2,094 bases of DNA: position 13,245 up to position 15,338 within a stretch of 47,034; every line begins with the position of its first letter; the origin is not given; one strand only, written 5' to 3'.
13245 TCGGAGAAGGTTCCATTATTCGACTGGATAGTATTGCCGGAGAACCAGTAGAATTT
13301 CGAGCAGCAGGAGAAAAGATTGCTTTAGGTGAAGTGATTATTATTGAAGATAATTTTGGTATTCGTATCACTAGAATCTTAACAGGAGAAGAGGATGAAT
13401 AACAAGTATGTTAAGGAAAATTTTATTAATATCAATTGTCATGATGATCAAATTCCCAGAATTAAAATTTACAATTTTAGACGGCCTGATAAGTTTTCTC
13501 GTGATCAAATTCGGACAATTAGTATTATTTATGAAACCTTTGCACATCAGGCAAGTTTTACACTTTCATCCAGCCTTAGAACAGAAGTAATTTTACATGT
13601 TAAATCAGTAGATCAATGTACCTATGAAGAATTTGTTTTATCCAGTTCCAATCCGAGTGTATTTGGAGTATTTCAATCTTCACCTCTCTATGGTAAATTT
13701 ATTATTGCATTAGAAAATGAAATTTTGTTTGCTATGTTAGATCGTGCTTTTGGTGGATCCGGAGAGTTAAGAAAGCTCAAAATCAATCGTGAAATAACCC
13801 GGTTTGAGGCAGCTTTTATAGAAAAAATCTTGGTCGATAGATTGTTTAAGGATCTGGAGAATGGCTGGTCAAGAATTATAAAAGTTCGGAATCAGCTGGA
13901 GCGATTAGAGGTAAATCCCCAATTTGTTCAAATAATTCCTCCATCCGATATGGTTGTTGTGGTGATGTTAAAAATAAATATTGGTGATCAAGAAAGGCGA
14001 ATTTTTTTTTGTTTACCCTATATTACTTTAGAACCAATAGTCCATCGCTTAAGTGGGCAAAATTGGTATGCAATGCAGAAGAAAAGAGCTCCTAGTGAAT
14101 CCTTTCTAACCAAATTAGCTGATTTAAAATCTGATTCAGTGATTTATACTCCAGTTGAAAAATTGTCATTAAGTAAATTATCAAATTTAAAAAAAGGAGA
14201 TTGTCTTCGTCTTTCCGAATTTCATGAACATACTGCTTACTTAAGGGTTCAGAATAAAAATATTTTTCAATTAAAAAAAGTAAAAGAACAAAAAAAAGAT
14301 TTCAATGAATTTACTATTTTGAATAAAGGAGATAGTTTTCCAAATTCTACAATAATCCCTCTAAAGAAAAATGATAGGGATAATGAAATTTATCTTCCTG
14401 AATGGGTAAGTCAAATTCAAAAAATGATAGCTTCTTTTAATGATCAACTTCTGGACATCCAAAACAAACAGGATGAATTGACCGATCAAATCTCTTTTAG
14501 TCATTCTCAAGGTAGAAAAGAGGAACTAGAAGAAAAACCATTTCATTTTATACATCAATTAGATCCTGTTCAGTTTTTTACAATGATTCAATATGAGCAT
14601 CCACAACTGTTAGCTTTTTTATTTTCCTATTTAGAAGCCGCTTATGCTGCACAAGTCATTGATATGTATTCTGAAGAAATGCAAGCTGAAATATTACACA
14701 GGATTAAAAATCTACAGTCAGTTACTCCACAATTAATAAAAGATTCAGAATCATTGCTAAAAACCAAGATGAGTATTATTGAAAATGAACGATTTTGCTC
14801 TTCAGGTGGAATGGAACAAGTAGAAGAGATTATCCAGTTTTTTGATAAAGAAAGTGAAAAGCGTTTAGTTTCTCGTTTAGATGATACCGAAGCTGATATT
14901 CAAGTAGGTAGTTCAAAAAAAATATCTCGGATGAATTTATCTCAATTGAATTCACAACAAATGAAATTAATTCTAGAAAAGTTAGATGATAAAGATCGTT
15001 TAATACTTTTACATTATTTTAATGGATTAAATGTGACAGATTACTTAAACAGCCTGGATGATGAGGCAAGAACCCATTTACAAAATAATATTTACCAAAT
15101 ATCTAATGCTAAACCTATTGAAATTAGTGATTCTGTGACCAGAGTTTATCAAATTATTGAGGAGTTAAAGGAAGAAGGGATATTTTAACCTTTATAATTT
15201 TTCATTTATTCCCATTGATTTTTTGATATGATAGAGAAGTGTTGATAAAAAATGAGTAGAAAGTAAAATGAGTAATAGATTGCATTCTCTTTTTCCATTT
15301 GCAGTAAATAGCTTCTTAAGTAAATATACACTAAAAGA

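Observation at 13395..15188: Natural FliM-FliG(MC) fusion that keeps the FliM-FliG interface motifs but lacks input, anchoring and torque motifs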

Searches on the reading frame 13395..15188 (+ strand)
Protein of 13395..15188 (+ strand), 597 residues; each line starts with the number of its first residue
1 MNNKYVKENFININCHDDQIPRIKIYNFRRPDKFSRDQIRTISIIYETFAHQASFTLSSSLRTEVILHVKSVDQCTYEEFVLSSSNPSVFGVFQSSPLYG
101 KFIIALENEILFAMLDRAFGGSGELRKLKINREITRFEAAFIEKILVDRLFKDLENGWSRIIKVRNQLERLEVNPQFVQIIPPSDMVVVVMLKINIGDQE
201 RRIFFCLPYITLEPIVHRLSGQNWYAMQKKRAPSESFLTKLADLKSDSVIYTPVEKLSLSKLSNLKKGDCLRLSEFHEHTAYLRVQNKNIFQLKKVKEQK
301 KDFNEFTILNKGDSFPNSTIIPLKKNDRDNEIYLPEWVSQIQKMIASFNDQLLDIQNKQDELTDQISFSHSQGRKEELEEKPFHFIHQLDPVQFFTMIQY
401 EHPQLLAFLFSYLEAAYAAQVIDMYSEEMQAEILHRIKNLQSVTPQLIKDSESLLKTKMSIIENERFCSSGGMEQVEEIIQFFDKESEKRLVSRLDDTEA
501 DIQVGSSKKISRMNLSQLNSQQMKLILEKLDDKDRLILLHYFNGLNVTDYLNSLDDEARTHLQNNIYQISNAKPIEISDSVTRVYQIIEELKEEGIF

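Call 3: search_protein_families(library=pfam, proteins=[window:13395-15188:+], max_evalue=0.1)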
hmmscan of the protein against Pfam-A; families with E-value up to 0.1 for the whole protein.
window:13395-15188:+ (597 aa): 9 families
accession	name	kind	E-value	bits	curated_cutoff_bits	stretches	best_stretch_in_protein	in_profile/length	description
PF02154.20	FliM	-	1.2e-53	182.3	27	1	26-219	1-192/192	Flagellar motor switch protein FliM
PF14841.11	FliG_M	-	4.5e-16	59.3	25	1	392-463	2-73/76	FliG middle domain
PF03448.22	MgtE_N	-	3.2e-05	24.8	25.9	1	475-563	5-94/102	MgtE intracellular N domain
PF14842.11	FliG_N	-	0.00032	21.7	25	1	402-498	4-98/104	FliG N-terminal domain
PF17191.10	RecG_wedge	-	0.0016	18.5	23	1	472-552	20-99/162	RecG wedge domain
PF06920.19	DHR-2_Lobe_A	-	0.0062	17.3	26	1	412-486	34-112/154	DHR-2, Lobe A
PF16740.10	SKA2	-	0.011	15.9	30.1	0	430-467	40-77/110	Spindle and kinetochore-associated protein 2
PF01706.21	FliG_C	-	0.026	15.2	23.3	0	514-595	23-104/108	FliG C-terminal domain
PF01052.25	FliMN_C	-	0.029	14.7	23.8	1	256-292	18-54/73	Type III flagellar switch regulator (C-ring) FliN C-term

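Call 4: search_protein_families(library=ncbifam, proteins=[window:13395-15188:+], max_evalue=0.1)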
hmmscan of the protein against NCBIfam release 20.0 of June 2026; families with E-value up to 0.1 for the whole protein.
window:13395-15188:+ (597 aa): 5 families
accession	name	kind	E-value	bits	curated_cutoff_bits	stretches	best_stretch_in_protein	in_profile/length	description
TIGR01397.1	fliM_switch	equivalog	6e-62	209.6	219.6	1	21-294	31-303/320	flagellar motor switch protein FliM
TIGR00207.1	fliG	equivalog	6.2e-27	94.8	226.7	1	378-595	106-324/338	flagellar motor switch protein FliG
NF005194.1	PRK06666.1-5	equivalog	2.2e-20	73.1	206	1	18-295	31-311/327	flagellar motor switch protein FliM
NF004260.2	PRK05686.2-1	equivalog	1.2e-09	37.7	550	1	388-500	123-233/316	flagellar motor switch protein FliG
TIGR00400.1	mgtE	equivalog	0.033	13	232.75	0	512-592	24-103/450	magnesium transporter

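Call 6: find_homologous_proteins(query=window:13395-15188:+, max_evalue=0.001)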
Query window:13395-15188:+ (597 aa): 351 proteins with E <= 0.001 among 8000 candidates; the best 120 are listed.
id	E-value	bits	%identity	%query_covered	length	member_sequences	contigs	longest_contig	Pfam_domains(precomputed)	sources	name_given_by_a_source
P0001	0.0e+0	1312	100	100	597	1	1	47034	PF14841.12,PF02154.22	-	-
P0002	6.9e-94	333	31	100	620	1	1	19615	PF14842.12,PF14841.12,PF02154.22,PF01706.22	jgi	jgi:flagellar motor switch protein FliM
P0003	7.1e-90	320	33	86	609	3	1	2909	PF14842.12,PF14841.12,PF02154.22,PF01706.22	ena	-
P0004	1.2e-89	319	31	96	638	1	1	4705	PF14841.12,PF02154.22,PF01706.22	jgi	jgi:flagellar motor switch protein FliM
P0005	1.2e-89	319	32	97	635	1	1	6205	PF14841.12,PF02154.22,PF01706.22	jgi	jgi:flagellar motor switch protein FliM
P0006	2.3e-89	318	32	96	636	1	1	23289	PF14841.12,PF02154.22,PF01706.22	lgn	-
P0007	3.9e-88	314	32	96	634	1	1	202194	PF14841.12,PF02154.22,PF01706.22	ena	-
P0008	5.1e-88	314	31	96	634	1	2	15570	PF14841.12,PF02154.22,PF01706.22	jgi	jgi:flagellar motor switch protein FliM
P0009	4.7e-87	311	30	96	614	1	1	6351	PF14842.12,PF14841.12,PF02154.22,PF01706.22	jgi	jgi:flagellar motor switch protein FliM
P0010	8.8e-87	310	31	96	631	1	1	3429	PF14841.12,PF02154.22,PF01706.22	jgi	jgi:flagellar motor switch protein FliM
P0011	1.2e-86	310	32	96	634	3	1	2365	PF14841.12,PF02154.22,PF01706.22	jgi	jgi:flagellar motor switch protein FliM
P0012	4.6e-86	308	30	96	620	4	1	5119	PF14841.12,PF02154.22,PF01706.22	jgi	jgi:flagellar motor switch protein FliM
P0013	5.9e-86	307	32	96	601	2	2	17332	PF14842.12,PF14841.12,PF02154.22,PF03448.23,PF01706.22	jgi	jgi:flagellar motor switch protein FliM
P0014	1.5e-85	306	30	96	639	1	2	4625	PF14842.12,PF14841.12,PF02154.22,PF01706.22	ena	-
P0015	2.1e-85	305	34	82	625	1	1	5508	PF14841.12,PF02154.22,PF01706.22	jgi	jgi:flagellar motor switch protein FliM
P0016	3.3e-85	305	32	97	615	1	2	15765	PF14841.12,PF02154.22,PF01706.22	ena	-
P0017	1.6e-84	303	31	91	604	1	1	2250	PF14842.12,PF14841.12,PF02154.22,PF01706.22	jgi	jgi:flagellar motor switch protein FliM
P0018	2.1e-84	302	32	79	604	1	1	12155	PF14841.12,PF02154.22,PF01706.22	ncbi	-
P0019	3.3e-84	301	32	96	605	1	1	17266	PF14841.12,PF02154.22,PF01706.22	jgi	jgi:flagellar motor switch protein FliM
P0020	3.9e-84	301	32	96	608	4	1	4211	PF14842.12,PF14841.12,PF02154.22,PF01706.22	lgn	-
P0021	1.8e-83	299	30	98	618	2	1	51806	PF14841.12,PF02154.22,PF01706.22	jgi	jgi:flagellar motor switch protein FliM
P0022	3.6e-82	295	30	98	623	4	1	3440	PF14841.12,PF02154.22,PF01706.22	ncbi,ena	-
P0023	6.7e-82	294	29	96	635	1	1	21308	PF14841.12,PF02154.22,PF01706.22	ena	-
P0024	8.9e-82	293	34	80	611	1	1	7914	PF14841.12,PF02154.22,PF01706.22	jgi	jgi:flagellar motor switch protein FliM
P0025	1.6e-80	289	29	96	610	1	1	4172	PF14842.12,PF14841.12,PF02154.22,PF01706.22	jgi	jgi:flagellar motor switch protein FliM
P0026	3.2e-80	288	29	98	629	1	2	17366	PF14842.12,PF14841.12,PF02154.22,PF01706.22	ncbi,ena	-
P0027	5.1e-80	288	29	96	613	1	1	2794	PF14841.12,PF02154.22,PF01706.22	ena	-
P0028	6.5e-80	287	30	96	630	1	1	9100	PF14842.12,PF14841.12,PF02154.22,PF01706.22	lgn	-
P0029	8.8e-79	284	32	82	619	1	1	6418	PF14842.12,PF14841.12,PF02154.22,PF01706.22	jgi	jgi:flagellar motor switch protein FliM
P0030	2.0e-78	282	30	96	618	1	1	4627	PF14841.12,PF02154.22,PF01706.22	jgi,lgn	-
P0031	5.6e-78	281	33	79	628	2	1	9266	PF14841.12,PF02154.22,PF01706.22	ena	-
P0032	1.0e-77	280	31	96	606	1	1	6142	PF14841.12,PF02154.22,PF01706.22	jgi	jgi:flagellar motor switch protein FliM/flagellar motor switch protein FliG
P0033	1.7e-77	279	31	97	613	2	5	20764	PF14841.12,PF02154.22,PF01706.22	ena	-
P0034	5.9e-77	278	31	81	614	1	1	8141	PF14841.12,PF02154.22,PF01706.22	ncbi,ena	-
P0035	1.6e-76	276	29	97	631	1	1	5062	PF14842.12,PF14841.12,PF02154.22,PF01706.22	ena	-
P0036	2.0e-76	276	32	80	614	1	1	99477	PF14841.12,PF02154.22,PF01706.22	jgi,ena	-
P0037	2.3e-76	276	29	99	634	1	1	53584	PF14842.12,PF14841.12,PF02154.22,PF01706.22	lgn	-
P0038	3.8e-76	275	32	80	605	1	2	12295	PF14842.12,PF14841.12,PF02154.22,PF01706.22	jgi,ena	jgi:flagellar motor switch protein FliM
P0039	1.1e-75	273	30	96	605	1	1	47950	PF14841.12,PF02154.22,PF01706.22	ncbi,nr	ncbi:MAG: flagellar motor switch protein FliM [Spirochaetales bacterium]|nr:flagellar motor switch p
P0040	1.7e-75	273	28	96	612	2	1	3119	PF14841.12,PF02154.22,PF01706.22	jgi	jgi:flagellar motor switch protein FliM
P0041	9.6e-75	270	29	96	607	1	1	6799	PF14841.12,PF02154.22,PF01706.22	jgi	jgi:flagellar motor switch protein FliG/flagellar motor switch protein FliM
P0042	1.0e-74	270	31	83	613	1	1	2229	PF14841.12,PF02154.22,PF01706.22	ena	-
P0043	9.9e-74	267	29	97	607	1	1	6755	PF14841.12,PF02154.22,PF01706.22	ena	-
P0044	2.3e-73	266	31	96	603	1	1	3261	PF14841.12,PF02154.22,PF01706.22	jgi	jgi:flagellar motor switch protein FliM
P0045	3.4e-73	265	28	96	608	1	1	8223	PF14842.12,PF14841.12,PF02154.22,PF01706.22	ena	-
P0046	7.5e-73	264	29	96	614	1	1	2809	PF14842.12,PF14841.12,PF02154.22,PF01706.22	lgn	-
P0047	1.1e-72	263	29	96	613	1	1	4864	PF14842.12,PF14841.12,PF02154.22,PF01706.22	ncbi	-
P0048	1.7e-71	260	28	96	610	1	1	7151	PF14841.12,PF02154.22,PF01706.22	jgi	jgi:flagellar motor switch protein FliM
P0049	2.9e-71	259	30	96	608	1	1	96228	PF14841.12,PF02154.22,PF01706.22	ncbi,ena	-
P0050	1.1e-70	257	29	96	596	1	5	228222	PF14841.12,PF02154.22,PF01706.22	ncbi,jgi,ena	jgi:flagellar motor switch protein FliM/flagellar motor switch protein FliG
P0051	4.6e-70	255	30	96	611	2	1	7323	PF14841.12,PF02154.22,PF01706.22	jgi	jgi:flagellar motor switch protein FliM/flagellar motor switch protein FliG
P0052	5.8e-70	254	30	97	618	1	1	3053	PF14841.12,PF02154.22,PF01706.22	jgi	jgi:flagellar motor switch protein FliM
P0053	7.2e-70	254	29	96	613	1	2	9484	PF14841.12,PF02154.22,PF01706.22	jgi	jgi:flagellar motor switch protein FliM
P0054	7.2e-70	254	32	80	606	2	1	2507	PF14841.12,PF02154.22,PF01706.22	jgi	jgi:flagellar motor switch protein FliM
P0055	8.4e-70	254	29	98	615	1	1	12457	PF14841.12,PF02154.22,PF01706.22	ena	-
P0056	1.4e-69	253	29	96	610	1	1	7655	PF14841.12,PF02154.22,PF01706.22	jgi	jgi:flagellar motor switch protein FliM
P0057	2.1e-69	253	29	97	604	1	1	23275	PF14842.12,PF14841.12,PF02154.22,PF01706.22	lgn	-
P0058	3.2e-69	252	29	82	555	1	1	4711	PF14842.12,PF14841.12,PF02154.22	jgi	jgi:flagellar motor switch protein FliM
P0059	4.2e-68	248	29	96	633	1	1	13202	PF14841.12,PF02154.22,PF01706.22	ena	-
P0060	2.1e-67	246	30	96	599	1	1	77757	PF14841.12,PF02154.22,PF01706.22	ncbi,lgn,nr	ncbi:MAG: flagellar motor switch protein FliM [Spirochaetales bacterium]|nr:flagellar motor switch p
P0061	2.2e-67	246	29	97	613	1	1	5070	PF14842.12,PF14841.12,PF02154.22,PF01706.22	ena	-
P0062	1.5e-66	243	29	96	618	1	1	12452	PF14841.12,PF02154.22,PF01706.22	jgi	jgi:flagellar motor switch protein FliM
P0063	2.2e-66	243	29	96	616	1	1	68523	PF14841.12,PF02154.22,PF01706.22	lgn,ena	-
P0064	8.2e-66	241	27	97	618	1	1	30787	PF14841.12,PF02154.22,PF01706.22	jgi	jgi:flagellar motor switch protein FliM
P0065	3.7e-64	235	33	72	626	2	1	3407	PF14841.12,PF02154.22,PF01706.22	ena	-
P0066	1.0e-63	234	42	46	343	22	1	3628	PF01052.26,PF02154.22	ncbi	-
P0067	1.6e-61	227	42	46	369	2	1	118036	PF01052.26,PF02154.22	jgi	jgi:flagellar motor switch protein FliM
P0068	1.7e-61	227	42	46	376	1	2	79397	PF01052.26,PF02154.22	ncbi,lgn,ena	ncbi:MAG: flagellar motor switch protein FliM [Candidatus Hydrogenedentota bacterium]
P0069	1.9e-61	226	45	42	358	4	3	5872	PF01052.26,PF02154.22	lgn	-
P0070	2.0e-61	226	41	46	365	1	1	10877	PF01052.26,PF02154.22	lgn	-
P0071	2.7e-61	226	42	47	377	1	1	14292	PF01052.26,PF02154.22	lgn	-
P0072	3.0e-61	226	42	46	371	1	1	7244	PF01052.26,PF02154.22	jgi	jgi:flagellar motor switch protein FliM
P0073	3.3e-61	226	42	46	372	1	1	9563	PF01052.26,PF02154.22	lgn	-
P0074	3.4e-61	226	45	45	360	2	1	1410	PF01052.26,PF02154.22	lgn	-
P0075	3.5e-61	225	42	45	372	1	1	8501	PF01052.26,PF02154.22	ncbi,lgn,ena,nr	ncbi:MAG: flagellar motor switch protein FliM [Candidatus Lindowbacteria bacterium]|nr:flagellar mot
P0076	6.5e-61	225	45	42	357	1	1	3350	PF01052.26,PF02154.22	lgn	-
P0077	7.0e-61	224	41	45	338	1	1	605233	PF01052.26,PF02154.22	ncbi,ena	-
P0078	9.1e-61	224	42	45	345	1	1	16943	PF01052.26,PF02154.22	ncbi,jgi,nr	ncbi:MAG: flagellar motor switch protein FliM [Spirochaetaceae bacterium]|jgi:flagellar motor switch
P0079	1.0e-60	224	41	46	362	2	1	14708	PF01052.26,PF02154.22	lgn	-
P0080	1.1e-60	224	41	46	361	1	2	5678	PF01052.26,PF02154.22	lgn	-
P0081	1.2e-60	224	43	46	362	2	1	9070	PF01052.26,PF02154.22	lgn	-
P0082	1.3e-60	224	42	45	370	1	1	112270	PF01052.26,PF02154.22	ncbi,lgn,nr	ncbi:MAG: flagellar motor switch protein FliM [Candidatus Hydrogenedentota bacterium]|nr:MAG: flagel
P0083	3.2e-60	222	42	46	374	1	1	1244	PF01052.26,PF02154.22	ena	-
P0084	3.8e-60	222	42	44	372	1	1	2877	PF01052.26,PF02154.22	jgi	jgi:flagellar motor switch protein FliM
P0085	1.1e-59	221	43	42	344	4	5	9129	PF01052.26,PF02154.22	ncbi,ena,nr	ncbi:MAG: flagellar motor switch protein FliM [Spirochaetaceae bacterium]|nr:flagellar motor switch 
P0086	1.7e-59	220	41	46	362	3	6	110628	PF01052.26,PF02154.22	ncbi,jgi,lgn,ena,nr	ncbi:MAG TPA: flagellar motor switch protein FliM [bacterium]|nr:flagellar motor switch protein FliM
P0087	2.1e-59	220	40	46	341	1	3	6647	PF01052.26,PF02154.22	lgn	-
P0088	2.4e-59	219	40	46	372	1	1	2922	PF01052.26,PF02154.22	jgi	-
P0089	2.7e-59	219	38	49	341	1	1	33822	PF01052.26,PF02154.22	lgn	-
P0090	2.7e-59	219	43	42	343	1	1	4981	PF01052.26,PF02154.22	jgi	jgi:flagellar motor switch protein FliM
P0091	2.9e-59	219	40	45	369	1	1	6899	PF01052.26,PF02154.22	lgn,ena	-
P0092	2.9e-59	219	41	45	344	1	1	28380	PF01052.26,PF02154.22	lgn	-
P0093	3.6e-59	219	41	45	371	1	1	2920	PF01052.26,PF02154.22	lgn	-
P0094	4.1e-59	219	38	50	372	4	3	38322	PF01052.26,PF02154.22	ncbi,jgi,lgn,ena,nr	ncbi:MAG TPA: flagellar motor switch protein FliM [bacterium]|nr:flagellar motor switch protein FliM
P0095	4.8e-59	218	41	45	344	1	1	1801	PF01052.26,PF02154.22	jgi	-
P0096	4.9e-59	218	42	42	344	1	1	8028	PF01052.26,PF02154.22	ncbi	-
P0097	5.1e-59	218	26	96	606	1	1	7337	PF14841.12,PF02154.22,PF01706.22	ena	-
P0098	5.4e-59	218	39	46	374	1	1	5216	PF01052.26,PF02154.22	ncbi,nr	ncbi:flagellar motor switch protein FliM [Candidatus Dependentiae bacterium]|nr:flagellar motor swit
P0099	5.5e-59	218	41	45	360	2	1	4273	PF01052.26,PF02154.22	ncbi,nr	ncbi:flagellar motor switch protein FliM [bacterium]|nr:flagellar motor switch protein FliM [bacteri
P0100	6.7e-59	218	40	46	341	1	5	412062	PF01052.26,PF02154.22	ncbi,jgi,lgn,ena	-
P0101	8.5e-59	218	43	42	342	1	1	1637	PF01052.26,PF02154.22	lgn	-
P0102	9.2e-59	218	41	47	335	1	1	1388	PF01052.26,PF02154.22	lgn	-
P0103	9.2e-59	217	40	46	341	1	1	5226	PF01052.26,PF02154.22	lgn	-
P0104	9.9e-59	217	44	42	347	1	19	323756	PF01052.26,PF02154.22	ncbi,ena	-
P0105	1.1e-58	217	41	46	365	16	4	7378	PF01052.26,PF02154.22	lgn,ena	-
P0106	1.2e-58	217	41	46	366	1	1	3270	PF01052.26,PF02154.22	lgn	-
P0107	1.5e-58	217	42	42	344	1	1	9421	PF01052.26,PF02154.22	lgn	-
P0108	2.2e-58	216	44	42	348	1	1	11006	PF01052.26,PF02154.22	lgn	-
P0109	2.3e-58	216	42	42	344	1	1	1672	PF01052.26,PF02154.22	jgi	jgi:flagellar motor switch protein FliM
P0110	2.3e-58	216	40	46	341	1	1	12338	PF01052.26,PF02154.22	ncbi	-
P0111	2.4e-58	216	39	45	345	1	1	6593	PF01052.26,PF02154.22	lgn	-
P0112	2.8e-58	216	41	45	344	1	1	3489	PF01052.26,PF02154.22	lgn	-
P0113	3.0e-58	216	43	42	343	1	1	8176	PF01052.26,PF02154.22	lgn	-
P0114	3.6e-58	216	40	46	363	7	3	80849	PF01052.26,PF02154.22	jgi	jgi:flagellar motor switch protein FliM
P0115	7.5e-58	214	39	46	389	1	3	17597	PF01052.26,PF02154.22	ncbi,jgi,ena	-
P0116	7.8e-58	214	42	43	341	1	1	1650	PF01052.26,PF02154.22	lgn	-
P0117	8.4e-58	214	40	46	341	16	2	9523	PF01052.26,PF02154.22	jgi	jgi:flagellar motor switch protein FliM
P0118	9.7e-58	214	39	46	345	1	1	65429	PF01052.26,PF02154.22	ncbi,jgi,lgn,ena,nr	ncbi:MAG: flagellar motor switch protein FliM [Spirochaetaceae bacterium]|nr:flagellar motor switch 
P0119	1.0e-57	214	40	46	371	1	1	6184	PF01052.26,PF02154.22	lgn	-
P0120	1.3e-57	214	40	46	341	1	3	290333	PF01052.26,PF02154.22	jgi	jgi:flagellar motor switch protein FliM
